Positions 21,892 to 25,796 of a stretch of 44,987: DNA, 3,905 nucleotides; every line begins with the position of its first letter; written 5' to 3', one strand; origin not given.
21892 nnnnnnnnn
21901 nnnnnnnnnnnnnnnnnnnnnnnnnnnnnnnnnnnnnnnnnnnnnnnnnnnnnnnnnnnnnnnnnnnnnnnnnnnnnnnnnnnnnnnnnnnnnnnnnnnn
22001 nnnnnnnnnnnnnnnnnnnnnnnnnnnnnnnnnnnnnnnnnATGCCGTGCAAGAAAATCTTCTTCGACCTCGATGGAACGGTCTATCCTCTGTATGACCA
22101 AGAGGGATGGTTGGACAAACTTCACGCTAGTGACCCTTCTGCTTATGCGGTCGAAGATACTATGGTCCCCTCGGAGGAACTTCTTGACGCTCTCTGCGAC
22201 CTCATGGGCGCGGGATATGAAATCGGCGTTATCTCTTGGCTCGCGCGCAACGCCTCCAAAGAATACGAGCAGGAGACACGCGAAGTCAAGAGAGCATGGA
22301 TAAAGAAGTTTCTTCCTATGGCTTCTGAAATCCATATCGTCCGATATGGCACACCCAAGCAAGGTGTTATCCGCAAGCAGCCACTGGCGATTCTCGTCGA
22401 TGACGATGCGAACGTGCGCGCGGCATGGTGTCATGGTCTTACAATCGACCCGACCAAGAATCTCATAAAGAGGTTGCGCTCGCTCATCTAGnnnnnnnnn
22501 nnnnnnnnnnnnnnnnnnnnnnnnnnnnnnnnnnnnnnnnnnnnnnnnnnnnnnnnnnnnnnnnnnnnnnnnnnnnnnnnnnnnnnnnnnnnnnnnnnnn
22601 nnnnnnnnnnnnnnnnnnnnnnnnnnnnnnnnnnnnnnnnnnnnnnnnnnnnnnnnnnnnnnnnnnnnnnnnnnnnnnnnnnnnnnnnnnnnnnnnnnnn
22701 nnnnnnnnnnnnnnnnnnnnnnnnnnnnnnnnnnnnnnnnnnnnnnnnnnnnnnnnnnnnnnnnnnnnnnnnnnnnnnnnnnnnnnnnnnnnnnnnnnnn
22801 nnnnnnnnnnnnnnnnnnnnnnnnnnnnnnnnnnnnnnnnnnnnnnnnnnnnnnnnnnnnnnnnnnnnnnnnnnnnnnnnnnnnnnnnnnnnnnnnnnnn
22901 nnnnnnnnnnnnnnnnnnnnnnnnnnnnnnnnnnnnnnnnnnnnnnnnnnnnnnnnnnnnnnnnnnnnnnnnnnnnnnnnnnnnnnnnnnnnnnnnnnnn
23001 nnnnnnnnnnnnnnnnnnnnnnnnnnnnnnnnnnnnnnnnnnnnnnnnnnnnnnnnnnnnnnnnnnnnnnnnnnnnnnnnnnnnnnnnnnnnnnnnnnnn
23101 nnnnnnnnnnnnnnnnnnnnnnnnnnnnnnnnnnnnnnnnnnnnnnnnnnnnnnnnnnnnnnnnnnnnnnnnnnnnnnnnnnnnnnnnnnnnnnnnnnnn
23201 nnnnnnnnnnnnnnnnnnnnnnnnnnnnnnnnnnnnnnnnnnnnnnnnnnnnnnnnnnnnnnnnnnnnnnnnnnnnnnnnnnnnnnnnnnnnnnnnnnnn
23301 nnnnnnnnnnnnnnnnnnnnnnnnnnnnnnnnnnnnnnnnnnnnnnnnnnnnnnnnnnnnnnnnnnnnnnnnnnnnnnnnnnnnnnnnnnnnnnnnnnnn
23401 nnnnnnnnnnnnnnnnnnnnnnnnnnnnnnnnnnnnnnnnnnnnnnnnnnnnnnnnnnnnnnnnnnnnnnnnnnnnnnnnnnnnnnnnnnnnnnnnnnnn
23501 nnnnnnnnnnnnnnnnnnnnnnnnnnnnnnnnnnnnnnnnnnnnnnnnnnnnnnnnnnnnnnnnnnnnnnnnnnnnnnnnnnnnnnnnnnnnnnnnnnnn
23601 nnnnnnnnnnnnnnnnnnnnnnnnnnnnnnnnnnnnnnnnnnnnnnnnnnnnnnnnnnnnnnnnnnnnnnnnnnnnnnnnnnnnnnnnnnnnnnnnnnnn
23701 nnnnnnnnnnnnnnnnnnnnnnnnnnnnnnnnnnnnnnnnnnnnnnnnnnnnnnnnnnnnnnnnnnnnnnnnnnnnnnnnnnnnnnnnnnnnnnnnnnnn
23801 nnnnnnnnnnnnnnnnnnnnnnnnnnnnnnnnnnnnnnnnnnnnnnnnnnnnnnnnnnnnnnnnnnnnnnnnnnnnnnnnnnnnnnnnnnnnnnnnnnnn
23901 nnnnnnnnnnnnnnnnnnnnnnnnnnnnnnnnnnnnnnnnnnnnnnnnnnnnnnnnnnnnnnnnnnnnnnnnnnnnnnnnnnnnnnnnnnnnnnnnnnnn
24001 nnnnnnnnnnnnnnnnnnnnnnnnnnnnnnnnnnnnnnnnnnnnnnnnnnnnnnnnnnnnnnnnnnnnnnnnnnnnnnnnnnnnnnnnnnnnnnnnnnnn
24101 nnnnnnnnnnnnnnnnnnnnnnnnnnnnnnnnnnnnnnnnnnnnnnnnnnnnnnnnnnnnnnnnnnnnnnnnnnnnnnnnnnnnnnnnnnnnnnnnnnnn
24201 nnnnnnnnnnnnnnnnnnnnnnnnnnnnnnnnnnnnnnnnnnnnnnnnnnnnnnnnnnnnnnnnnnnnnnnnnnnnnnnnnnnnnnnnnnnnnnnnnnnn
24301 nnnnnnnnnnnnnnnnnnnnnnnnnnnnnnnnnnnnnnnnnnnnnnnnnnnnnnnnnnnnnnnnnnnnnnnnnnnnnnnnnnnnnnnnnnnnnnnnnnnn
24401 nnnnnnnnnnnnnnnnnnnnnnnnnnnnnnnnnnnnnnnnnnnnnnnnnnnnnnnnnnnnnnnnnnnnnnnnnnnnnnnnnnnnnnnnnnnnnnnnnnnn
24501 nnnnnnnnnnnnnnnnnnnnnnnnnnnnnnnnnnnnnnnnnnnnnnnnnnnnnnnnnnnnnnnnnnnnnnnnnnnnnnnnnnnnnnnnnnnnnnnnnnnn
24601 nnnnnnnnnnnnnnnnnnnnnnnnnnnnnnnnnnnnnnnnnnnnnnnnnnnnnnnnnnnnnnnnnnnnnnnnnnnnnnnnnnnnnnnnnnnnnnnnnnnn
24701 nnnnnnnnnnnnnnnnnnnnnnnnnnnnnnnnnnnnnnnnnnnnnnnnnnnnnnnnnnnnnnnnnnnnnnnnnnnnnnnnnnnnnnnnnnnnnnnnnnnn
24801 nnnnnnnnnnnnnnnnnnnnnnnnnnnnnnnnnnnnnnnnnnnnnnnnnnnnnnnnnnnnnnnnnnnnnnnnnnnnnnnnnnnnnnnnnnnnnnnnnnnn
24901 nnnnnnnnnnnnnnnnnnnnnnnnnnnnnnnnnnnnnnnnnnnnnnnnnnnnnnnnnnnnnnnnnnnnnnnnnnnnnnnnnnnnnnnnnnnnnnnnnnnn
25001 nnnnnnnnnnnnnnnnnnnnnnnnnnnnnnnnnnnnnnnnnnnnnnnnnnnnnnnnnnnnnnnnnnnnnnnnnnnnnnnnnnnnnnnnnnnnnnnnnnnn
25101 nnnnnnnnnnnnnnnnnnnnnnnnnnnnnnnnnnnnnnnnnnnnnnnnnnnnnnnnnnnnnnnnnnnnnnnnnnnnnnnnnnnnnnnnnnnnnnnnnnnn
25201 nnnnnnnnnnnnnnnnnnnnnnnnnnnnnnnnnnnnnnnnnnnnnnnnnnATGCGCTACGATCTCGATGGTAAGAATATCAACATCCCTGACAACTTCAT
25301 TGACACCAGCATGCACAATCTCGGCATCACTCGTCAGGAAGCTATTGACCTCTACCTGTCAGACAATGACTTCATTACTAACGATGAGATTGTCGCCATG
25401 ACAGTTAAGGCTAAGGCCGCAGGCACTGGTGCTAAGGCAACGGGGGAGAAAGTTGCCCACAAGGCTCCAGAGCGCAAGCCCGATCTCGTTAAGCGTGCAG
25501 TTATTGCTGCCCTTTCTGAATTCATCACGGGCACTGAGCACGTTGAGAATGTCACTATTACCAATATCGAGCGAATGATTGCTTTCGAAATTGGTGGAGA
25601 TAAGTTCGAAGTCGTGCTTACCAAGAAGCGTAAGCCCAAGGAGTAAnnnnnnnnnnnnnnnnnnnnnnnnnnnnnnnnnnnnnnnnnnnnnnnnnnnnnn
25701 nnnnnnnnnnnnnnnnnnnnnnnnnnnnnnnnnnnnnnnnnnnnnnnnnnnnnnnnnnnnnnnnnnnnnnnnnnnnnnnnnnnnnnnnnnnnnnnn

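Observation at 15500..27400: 12-kb GC-rich island inside an AT-rich phage genome with its own promoter dialect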

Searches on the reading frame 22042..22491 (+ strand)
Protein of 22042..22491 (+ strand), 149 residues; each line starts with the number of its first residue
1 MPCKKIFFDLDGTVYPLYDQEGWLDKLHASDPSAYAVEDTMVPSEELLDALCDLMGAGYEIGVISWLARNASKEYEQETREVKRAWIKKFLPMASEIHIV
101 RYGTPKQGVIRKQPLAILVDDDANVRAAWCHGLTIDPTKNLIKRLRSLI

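Call 15: search_protein_families(library=pfam, proteins=[window:22042-22491:+], max_evalue=0.1)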
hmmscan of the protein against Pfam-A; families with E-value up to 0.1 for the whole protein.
window:22042-22491:+ (149 aa): 0 families

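Call 16: search_protein_families(library=phrogs, proteins=[window:22042-22491:+], max_evalue=0.01)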
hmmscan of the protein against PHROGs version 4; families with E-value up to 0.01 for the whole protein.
window:22042-22491:+ (149 aa): 1 family
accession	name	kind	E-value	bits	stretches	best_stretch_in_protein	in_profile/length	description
phrog_2643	-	moron, auxiliary metabolic gene and host takeover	2.5e-05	25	1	33-129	52-146/182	5'-3' deoxyribonucleotidase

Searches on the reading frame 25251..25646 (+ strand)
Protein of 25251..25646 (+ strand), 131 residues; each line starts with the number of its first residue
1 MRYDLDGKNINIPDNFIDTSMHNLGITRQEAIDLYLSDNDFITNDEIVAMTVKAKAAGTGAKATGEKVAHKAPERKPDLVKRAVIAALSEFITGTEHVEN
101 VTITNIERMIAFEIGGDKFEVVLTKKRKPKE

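Call 15: search_protein_families(library=pfam, proteins=[window:25251-25646:+], max_evalue=0.1)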
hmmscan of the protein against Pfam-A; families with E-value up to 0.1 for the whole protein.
window:25251-25646:+ (131 aa): 1 family
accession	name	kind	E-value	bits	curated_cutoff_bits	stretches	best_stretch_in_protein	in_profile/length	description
PF19276.4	HD_assoc_2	-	0.01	15.7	23.1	1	63-129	89-153/222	HD associated region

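Call 16: search_protein_families(library=phrogs, proteins=[window:25251-25646:+], max_evalue=0.01)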
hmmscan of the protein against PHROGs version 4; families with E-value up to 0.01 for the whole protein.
window:25251-25646:+ (131 aa): 1 family
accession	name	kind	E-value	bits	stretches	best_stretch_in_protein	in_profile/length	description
phrog_6785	-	unknown function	0.0033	17.3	1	33-125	300-389/396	-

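Call 41: find_encoding_contigs(protein=window:25251-25646:+, flank=10000, max_places=10)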
Protein window:25251-25646:+ (131 aa): 19 contigs read that carry it; 10 places shown.
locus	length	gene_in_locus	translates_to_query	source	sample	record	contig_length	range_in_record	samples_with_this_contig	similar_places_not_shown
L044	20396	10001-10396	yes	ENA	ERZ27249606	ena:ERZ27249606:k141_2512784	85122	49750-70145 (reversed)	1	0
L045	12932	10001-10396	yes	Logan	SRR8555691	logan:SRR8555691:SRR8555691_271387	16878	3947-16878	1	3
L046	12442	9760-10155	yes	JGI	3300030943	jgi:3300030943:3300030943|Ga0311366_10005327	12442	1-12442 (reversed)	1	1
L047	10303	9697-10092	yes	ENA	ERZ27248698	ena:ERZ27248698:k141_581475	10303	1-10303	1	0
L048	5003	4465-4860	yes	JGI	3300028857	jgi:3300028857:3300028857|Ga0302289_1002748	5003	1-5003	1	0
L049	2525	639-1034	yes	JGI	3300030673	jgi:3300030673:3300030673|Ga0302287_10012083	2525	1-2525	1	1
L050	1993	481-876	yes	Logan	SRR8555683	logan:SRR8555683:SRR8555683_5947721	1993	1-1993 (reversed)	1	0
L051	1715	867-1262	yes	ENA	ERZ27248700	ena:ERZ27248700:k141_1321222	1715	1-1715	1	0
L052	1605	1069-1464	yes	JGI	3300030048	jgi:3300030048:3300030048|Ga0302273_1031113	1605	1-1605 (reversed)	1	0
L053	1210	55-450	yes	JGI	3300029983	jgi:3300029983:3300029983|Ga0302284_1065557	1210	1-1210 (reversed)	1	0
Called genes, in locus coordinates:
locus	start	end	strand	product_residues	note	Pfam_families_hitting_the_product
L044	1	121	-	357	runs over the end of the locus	-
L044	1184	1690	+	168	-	-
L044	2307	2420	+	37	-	-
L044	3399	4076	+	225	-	-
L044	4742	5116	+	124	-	-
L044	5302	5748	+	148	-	-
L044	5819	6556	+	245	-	-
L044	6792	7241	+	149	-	-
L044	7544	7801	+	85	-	-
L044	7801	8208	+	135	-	-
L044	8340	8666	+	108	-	-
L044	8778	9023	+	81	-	-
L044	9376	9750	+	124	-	-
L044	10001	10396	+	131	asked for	-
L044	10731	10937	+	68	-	-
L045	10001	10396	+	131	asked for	-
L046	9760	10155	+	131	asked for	-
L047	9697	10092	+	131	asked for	-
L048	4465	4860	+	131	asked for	-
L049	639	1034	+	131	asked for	-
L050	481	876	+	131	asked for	-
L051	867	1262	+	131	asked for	-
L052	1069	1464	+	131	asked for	-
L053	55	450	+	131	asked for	-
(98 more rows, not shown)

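Call 71: find_related_loci(query=window:25251-25646:+, collection=metagenome_contigs, flank=10000)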
Query window:25251-25646:+ (131 aa) in metagenome_contigs; peptide patterns used: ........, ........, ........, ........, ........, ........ (x = any residue, [..] = any of these).
285 stretches matched a pattern, but none encodes a relative of the query by tblastn (E <= 1e-3).

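Call 72: find_homologous_proteins(query=window:25251-25646:+, max_evalue=0.00001)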
Query window:25251-25646:+ (131 aa): 58 proteins with E <= 0.00001 among 68 candidates.
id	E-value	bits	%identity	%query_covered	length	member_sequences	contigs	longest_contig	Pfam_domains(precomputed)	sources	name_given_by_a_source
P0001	1.9e-77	275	99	100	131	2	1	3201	-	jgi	-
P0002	3.1e-52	194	68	100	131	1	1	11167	-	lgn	-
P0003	1.6e-50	188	68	99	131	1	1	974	-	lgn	-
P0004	1.0e-49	185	64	100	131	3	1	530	-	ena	-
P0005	3.0e-49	184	67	99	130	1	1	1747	-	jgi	jgi:hypothetical protein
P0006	5.1e-49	183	67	100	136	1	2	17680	-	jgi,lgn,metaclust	metaclust:\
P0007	3.1e-46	174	65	100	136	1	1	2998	-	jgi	jgi:hypothetical protein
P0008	5.0e-46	174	63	100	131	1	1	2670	-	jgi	jgi:hypothetical protein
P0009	5.0e-46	174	65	100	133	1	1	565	-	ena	-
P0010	1.5e-45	172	66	100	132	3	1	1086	-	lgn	-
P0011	2.1e-45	171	63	100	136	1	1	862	-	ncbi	-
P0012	2.8e-45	171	64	99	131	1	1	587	-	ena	-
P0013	1.2e-44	169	63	100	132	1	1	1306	-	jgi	jgi:hypothetical protein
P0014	2.1e-44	168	62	99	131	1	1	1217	-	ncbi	-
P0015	3.4e-44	168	62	100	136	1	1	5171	-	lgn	-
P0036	1.6e-33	133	53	100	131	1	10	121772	-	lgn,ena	-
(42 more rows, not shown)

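Call 73: find_encoding_contigs(protein=P0002, flank=10000, max_places=2)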
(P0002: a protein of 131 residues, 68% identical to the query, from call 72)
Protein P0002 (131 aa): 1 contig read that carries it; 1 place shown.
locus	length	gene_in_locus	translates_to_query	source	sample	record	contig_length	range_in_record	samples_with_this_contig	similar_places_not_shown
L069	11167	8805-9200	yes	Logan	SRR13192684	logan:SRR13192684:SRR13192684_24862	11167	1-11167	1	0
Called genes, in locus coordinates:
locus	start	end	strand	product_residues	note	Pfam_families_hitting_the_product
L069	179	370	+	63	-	-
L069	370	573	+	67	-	-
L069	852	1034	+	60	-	-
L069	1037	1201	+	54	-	-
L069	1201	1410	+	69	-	PF12773:DZR (faint)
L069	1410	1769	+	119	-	-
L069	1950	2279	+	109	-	-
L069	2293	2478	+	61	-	-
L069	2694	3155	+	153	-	-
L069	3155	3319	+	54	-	-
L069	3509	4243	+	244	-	-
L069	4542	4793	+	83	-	-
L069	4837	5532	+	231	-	-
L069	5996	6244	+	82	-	-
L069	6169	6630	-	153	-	-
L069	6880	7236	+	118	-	PF01978:TrmB (weak)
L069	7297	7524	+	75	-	-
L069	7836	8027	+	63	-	-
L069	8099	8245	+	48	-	-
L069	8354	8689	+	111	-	PF12802:MarR_2 (weak)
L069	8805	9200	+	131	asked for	-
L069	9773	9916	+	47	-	-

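Call 74: find_encoding_contigs(protein=P0006, flank=10000, max_places=2)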
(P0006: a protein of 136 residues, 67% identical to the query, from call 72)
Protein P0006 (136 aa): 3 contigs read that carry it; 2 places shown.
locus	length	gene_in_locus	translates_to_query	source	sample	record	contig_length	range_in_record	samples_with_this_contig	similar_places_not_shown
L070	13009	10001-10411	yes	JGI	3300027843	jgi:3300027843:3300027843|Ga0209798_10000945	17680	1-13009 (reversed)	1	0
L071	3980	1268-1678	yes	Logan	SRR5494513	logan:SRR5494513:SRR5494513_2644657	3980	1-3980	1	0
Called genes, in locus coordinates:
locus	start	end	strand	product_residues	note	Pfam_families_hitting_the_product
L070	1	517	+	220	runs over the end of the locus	-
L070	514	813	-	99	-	-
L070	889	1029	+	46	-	-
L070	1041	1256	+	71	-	-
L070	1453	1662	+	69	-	-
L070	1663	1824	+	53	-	-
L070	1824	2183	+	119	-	-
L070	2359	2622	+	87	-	-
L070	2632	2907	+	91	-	-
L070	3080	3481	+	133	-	-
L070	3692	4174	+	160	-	-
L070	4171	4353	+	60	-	-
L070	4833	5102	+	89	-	-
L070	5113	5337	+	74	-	-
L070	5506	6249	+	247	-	-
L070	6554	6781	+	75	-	-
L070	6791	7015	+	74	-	-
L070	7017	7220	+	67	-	-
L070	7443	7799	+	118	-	-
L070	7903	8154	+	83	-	-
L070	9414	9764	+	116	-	-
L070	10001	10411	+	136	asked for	-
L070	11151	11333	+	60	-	-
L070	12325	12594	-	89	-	-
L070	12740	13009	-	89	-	?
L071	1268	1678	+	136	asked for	-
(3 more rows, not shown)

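Call 75: find_encoding_contigs(protein=P0036, flank=10000, max_places=2)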
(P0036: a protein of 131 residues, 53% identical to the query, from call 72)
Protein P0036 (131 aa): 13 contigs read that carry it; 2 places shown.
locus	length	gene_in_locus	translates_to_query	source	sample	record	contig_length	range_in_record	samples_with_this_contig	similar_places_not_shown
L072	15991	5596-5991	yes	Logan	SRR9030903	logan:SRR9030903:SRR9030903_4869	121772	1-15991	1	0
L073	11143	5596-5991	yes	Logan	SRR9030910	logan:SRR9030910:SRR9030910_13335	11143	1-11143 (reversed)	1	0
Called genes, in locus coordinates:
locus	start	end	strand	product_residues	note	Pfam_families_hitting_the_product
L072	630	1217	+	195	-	-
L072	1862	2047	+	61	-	-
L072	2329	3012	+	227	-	-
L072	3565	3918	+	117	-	PF12802:MarR_2 (faint)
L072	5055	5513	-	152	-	-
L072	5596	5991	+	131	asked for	-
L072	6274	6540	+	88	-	-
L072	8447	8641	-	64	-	-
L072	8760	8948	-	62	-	-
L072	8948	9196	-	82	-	-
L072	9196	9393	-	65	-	-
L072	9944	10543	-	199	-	-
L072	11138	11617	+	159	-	-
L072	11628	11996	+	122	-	-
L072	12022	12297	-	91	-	-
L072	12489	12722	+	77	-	-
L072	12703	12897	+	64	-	-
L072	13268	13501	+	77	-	-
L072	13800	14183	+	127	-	-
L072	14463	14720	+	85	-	-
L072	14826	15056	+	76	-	-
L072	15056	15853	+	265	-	PF00149:Metallophos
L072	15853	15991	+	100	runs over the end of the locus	-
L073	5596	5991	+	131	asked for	-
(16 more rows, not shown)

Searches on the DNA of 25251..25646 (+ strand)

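Call 79: search_rna_families(sources=[L069, L070, L072], threshold=evalue, max_evalue=0.5)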
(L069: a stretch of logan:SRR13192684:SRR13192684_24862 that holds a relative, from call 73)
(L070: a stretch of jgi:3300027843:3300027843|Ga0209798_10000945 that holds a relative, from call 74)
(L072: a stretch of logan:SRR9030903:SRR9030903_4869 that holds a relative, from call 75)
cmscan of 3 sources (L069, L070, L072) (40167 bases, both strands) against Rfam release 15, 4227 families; matches with E-value up to 0.5: 12.
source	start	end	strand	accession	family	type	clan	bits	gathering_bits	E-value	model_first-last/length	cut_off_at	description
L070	8913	8983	+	RF00005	tRNA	Gene; tRNA;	CL00001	67.7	29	8.5e-13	1-71/71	no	tRNA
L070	9227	9300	+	RF00005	tRNA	Gene; tRNA;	CL00001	62.4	29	2.4e-11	1-71/71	no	tRNA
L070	8678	8749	+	RF00005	tRNA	Gene; tRNA;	CL00001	61.8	29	3.6e-11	1-71/71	no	tRNA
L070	8988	9059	+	RF00005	tRNA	Gene; tRNA;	CL00001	57.5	29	5.4e-10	1-71/71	no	tRNA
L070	9064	9133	+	RF00005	tRNA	Gene; tRNA;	CL00001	55.1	29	2.5e-09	1-71/71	no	tRNA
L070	8518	8589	+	RF00005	tRNA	Gene; tRNA;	CL00001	51.5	29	2.4e-08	1-71/71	no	tRNA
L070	8758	8829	+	RF00005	tRNA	Gene; tRNA;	CL00001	50.8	29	3.8e-08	1-71/71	no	tRNA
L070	8837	8908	+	RF00005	tRNA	Gene; tRNA;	CL00001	50.5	29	4.6e-08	1-71/71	no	tRNA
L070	8594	8665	+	RF00005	tRNA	Gene; tRNA;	CL00001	49.9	29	6.6e-08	1-71/71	no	tRNA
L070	12089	12157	+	RF00005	tRNA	Gene; tRNA;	CL00001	44.3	29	2.3e-06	1-71/71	no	tRNA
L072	7970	8078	-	RF02269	HPnc0580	Gene; sRNA;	-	32.8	37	0.076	1-105/105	no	Heliobacter pylori small RNA HPnc0580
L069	5464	5567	+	RF00512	Leu_leader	Cis-reg; leader;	-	28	50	0.072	1-148/148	no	Leucine operon leader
